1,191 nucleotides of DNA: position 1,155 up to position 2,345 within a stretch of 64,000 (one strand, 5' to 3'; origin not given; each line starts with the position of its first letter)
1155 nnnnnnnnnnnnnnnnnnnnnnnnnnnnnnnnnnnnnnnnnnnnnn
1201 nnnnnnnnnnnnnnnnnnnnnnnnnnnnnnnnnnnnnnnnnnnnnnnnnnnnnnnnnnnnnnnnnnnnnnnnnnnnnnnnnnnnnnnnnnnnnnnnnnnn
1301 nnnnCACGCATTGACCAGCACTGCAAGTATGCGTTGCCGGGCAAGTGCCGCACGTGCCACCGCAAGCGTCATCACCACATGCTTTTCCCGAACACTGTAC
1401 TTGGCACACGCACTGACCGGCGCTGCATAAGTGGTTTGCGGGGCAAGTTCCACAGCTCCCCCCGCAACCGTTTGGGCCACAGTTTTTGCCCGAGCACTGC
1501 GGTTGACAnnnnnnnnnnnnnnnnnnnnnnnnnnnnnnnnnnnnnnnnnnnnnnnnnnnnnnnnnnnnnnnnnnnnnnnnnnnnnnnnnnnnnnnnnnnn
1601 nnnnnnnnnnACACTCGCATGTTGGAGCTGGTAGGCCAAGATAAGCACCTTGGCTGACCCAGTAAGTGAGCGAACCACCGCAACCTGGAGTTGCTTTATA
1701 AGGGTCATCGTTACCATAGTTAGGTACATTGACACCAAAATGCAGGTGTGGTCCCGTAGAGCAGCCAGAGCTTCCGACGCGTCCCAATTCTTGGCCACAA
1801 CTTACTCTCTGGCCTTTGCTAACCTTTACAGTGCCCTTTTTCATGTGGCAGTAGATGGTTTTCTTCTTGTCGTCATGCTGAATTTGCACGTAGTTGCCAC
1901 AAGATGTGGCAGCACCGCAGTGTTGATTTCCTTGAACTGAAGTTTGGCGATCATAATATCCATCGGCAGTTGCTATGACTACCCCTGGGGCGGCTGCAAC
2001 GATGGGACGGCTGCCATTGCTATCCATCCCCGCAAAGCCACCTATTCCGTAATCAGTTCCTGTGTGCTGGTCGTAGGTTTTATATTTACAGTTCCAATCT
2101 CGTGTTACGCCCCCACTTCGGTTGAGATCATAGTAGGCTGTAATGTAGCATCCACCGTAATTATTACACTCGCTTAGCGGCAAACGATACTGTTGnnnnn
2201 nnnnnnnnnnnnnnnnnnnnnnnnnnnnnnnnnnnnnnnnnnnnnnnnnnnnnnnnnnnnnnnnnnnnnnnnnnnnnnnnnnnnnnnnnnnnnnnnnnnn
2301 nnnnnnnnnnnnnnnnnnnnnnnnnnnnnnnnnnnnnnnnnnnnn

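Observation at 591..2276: Secreted M23 peptidase carrying ~10 tandem 8-Cys modules and a MYXO-CTERM-like sorting tail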

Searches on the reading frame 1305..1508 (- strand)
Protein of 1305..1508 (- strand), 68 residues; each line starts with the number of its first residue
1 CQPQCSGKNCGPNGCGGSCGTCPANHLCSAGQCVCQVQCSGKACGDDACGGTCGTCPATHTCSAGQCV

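Call 42: predict_structure(alignment_id=A3)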
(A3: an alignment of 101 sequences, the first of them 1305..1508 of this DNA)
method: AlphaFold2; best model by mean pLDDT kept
length: 68 residues; sequences in the alignment: 101
mean_pLDDT: 92.4   pTM: 0.58
mean pLDDT of the five models: 92.4, 91.8, 91.0, 47.9, 46.4
residues with pLDDT >= 90: 58; 70-90: 10; 50-70: 0; < 50: 0
segments of 3 or more residues with pLDDT < 50: none
pLDDT, mean of each block of 10 residues (from residue 1): 92 92 92 92 91 93 94
secondary structure, 60 per line:
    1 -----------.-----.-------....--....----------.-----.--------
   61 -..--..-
elements in order: E26-29 E32-35

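Call 44: fold_search(model_id=the predicted structure, library=pdb)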
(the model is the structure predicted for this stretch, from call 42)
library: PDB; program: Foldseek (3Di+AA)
matches with E <= 10: 13; with E <= 0.001: 0
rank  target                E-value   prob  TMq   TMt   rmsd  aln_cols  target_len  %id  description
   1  9cwm_A                2.1e+00  0.20  0.48  0.02   4.6        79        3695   16  Cryo-EM structure of human Low-density lipoprotein receptor-related protein 2 (released 2025-08-06)
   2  1hj7_MODEL_1_A        2.1e+00  0.15  0.43  0.39   5.0        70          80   18  NMR study of a pair of LDL receptor Ca2+ binding epidermal growth factor-like domains, 20 structures (released 2001-07-11)
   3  9cwm_B                2.7e+00  0.16  0.50  0.02   4.6        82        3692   16  Cryo-EM structure of human Low-density lipoprotein receptor-related protein 2 (released 2025-08-06)
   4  9qaw_B                4.3e+00  0.11  0.49  0.02   4.7        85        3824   19  CryoEM structure of the human LRP2 receptor ectodomain in complex with LRPAP1 (released 2026-03-11)
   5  8jut_A                5.3e+00  0.06  0.35  0.01   6.8        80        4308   19  rat megalin RAP complex (released 2024-06-19)
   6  3ltf_A                6.0e+00  0.09  0.22  0.03   5.1        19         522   32  Crystal Structure of the Drosophila Epidermal Growth Factor Receptor ectodomain in complex with Spitz (released 2010-08-25)
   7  9i3v_B                6.0e+00  0.09  0.48  0.01   4.6        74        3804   19  Cryo-EM structure of the human LRP2 ectodomain (released 2026-02-04)
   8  1bx7                  6.5e+00  0.12  0.24  0.31   1.1        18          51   44  HIRUSTASIN FROM HIRUDO MEDICINALIS AT 1.2 ANGSTROMS (released 1999-04-27)
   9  5j3h_E                6.5e+00  0.05  0.25  0.07   9.4        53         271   21  Human insulin receptor domains L1-CR in complex with peptide S519C16 and 83-7 Fv (released 2016-06-15)
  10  1bx8                  7.4e+00  0.12  0.22  0.31   0.8        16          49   50  HIRUSTASIN FROM HIRUDO MEDICINALIS AT 1.4 ANGSTROMS (released 1999-04-27)
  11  3p5c_L                7.4e+00  0.08  0.47  0.11   5.0        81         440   17  The structure of the LDLR/PCSK9 complex reveals the receptor in an extended conformation (released 2011-10-26)
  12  8jx9_B                8.5e+00  0.02  0.20  0.03   7.8        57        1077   28  rat megalin bodyA (released 2024-06-19)
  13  1hia_I                9.0e+00  0.11  0.23  0.32   0.7        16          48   50  KALLIKREIN COMPLEXED WITH HIRUSTASIN (released 1997-12-24)

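Call 77: fold_search(model_id=the predicted structure, library=viral)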
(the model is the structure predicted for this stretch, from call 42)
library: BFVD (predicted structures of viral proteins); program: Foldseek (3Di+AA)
matches with E <= 10: 16; with E <= 0.001: 0
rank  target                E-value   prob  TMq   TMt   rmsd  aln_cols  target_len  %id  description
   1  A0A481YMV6            2.4e-01  0.57  0.32  0.11   5.6        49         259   35  Transmembrane protein [Pithovirus LCDPAC01]
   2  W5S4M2                8.1e-01  0.13  0.21  0.03   8.5        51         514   27  Uncharacterized protein [Pithovirus sibericum]
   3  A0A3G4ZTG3            1.8e+00  0.08  0.24  0.20  11.9        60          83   22  Uncharacterized protein [Edafosvirus sp.]
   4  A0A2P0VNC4            2.1e+00  0.07  0.25  0.04   8.3        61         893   28  Uncharacterized protein [Tetraselmis virus 1]
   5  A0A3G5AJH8            2.9e+00  0.20  0.27  0.10   3.6        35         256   37  Uncharacterized protein [Solivirus sp.]
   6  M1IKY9                3.8e+00  0.07  0.23  0.06   7.1        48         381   19  (no name in the UniProt tables at hand)
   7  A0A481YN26            4.1e+00  0.08  0.23  0.04   7.7        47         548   21  Transmembrane protein [Pithovirus LCDPAC01]
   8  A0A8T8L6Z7            4.6e+00  0.04  0.20  0.22   5.3        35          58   23  (no name in the UniProt tables at hand)
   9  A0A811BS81            5.7e+00  0.07  0.25  0.07   6.3        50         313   30  Uncharacterized protein [Pandoravirus japonicus]
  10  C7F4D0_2              7.4e+00  0.04  0.21  0.02   8.2        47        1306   21  (no name in the UniProt tables at hand)
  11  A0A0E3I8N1            7.9e+00  0.10  0.20  0.14   0.5        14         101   28  Uncharacterized protein [Synechococcus phage ACG-2014f]
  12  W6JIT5                8.5e+00  0.04  0.26  0.07   9.2        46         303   22  Tenascin [Alphaentomopoxvirus acuprea]
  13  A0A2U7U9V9            8.5e+00  0.03  0.19  0.05   7.8        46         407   35  Uncharacterized protein [Pandoravirus quercus]
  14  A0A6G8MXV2            9.1e+00  0.02  0.22  0.06   8.1        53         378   23  Membrane protein [Cedratvirus kamchatka]
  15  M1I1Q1                9.7e+00  0.03  0.23  0.04   7.6        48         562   21  (no name in the UniProt tables at hand)
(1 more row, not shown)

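Call 78: search_protein_families(library=pfam, alignment_id=A3, max_evalue=1)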
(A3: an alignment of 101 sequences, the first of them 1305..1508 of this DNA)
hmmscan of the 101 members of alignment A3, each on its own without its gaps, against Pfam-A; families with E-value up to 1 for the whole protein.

A. member 1, window:1305-1508:- (68 aa): 0 families

B. families by the number of members that match (of 101 scanned): 3 families
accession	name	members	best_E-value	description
PF21164.2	Dumpy_DPY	2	0.14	Dumpy, DPY module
PF08196.16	UL2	1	0.16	UL2 protein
PF08379.15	Bact_transglu_N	1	0.36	Bacterial transglutaminase-like N-terminal region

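Call 79: search_protein_families(library=ncbifam, alignment_id=A3, max_evalue=1)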
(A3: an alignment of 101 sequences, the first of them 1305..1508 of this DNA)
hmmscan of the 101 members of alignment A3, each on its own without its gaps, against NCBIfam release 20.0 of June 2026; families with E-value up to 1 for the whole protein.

A. member 1, window:1305-1508:- (68 aa): 0 families

B. families by the number of members that match (of 101 scanned): 1 family
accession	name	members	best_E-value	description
TIGR04201.1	Myxo_Cys_RPT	1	0.055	Cys-rich repeat-containing protein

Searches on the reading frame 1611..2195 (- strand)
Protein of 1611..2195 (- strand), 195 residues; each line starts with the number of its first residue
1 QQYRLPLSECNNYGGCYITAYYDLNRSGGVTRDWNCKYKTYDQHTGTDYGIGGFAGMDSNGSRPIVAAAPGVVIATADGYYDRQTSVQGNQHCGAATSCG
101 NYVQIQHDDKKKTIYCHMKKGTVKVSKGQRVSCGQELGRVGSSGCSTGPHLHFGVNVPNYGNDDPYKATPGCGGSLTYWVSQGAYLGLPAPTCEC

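Call 28: find_related_loci(query=A2, collection=genome_contigs, flank=10000)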
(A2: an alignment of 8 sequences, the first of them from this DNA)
Query A2 (195 aa) in genome_contigs; peptide patterns used: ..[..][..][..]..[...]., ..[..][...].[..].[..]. (x = any residue, [..] = any of these).
135 stretches matched a pattern; 118 encode a relative of the query (tblastn E <= 1e-3); the best 80 are kept; 80 distinct loci.
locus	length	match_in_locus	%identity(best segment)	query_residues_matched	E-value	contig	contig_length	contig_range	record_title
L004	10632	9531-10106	72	1-193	2e-91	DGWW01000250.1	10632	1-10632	MAG TPA_asm: Myxococcales bacterium UBA4248 UBA4248_contig_161450, whole genome shotgun sequence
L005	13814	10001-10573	73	3-195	1e-90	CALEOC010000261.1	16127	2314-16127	MAG TPA_asm: uncultured Myxococcales bacterium isolate SRR1561992_bin.48_CONCOCT_v1.1_MAG genome assembly, contig: ERZ72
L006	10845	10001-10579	70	1-193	6e-87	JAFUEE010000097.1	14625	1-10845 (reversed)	MAG: Proteobacteria bacterium isolate RGIG4413 Roe_deer_Omasum-2__c179703, whole genome shotgun sequence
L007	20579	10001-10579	71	1-193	2e-86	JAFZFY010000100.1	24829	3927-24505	MAG: Proteobacteria bacterium isolate RGIG7731 Water_buffalos_Rectum-3__c128093, whole genome shotgun sequence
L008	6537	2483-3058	69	1-193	3e-83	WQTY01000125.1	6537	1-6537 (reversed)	MAG: Proteobacteria bacterium isolate Cu122P3bin5 JGI20164J26629_10002236, whole genome shotgun sequence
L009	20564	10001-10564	52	3-194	5e-57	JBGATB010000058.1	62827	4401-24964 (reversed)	MAG: Myxococcaceae bacterium isolate MAG_AAO_H10.6 AAOH10-6_opera_contig_2148, whole genome shotgun sequence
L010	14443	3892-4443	56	3-194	4e-53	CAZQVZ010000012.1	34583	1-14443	MAG TPA_asm: uncultured Myxococcaceae bacterium isolate SRP220891_co3_145 genome assembly, contig: NODE_1215_length_3458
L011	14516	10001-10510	51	2-194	3e-50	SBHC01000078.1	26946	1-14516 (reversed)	MAG: Deltaproteobacteria bacterium isolate M3003 scaffold_487_1, whole genome shotgun sequence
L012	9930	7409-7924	52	2-194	3e-49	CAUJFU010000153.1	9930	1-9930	MAG: Myxococcota bacterium isolate KLAP109 genome assembly, contig: KLAP109_494268, whole genome shotgun sequence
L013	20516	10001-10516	51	2-194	7e-48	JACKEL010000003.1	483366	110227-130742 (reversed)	MAG: Myxococcales bacterium isolate HK-STAS-MYXO-32 HK-STAS-MYXO-32_3, whole genome shotgun sequence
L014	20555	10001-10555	56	3-195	5e-58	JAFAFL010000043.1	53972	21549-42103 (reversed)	MAG: Proteobacteria bacterium isolate OH_SBlB_171 k127_218526, whole genome shotgun sequence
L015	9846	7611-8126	52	2-194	3e-49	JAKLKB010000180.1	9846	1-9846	MAG: Myxococcota bacterium isolate MAG.451 MAG.451-scaffold_3454, whole genome shotgun sequence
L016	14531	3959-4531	39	1-194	4e-32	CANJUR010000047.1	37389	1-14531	MAG: Deltaproteobacteria bacterium isolate RH-26jul17-416 genome assembly, contig: RH-26jul17-C2652, whole genome shotgu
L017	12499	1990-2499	35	2-182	1e-29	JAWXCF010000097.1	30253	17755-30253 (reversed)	MAG: Bacteroidota bacterium isolate MP9P1.80 k99_1374396, whole genome shotgun sequence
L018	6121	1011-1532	40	8-185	2e-28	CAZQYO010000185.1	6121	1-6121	MAG TPA_asm: uncultured Chitinophaga sp. isolate SRP263991_co5_204 genome assembly, contig: NODE_25635_length_6121_cov_5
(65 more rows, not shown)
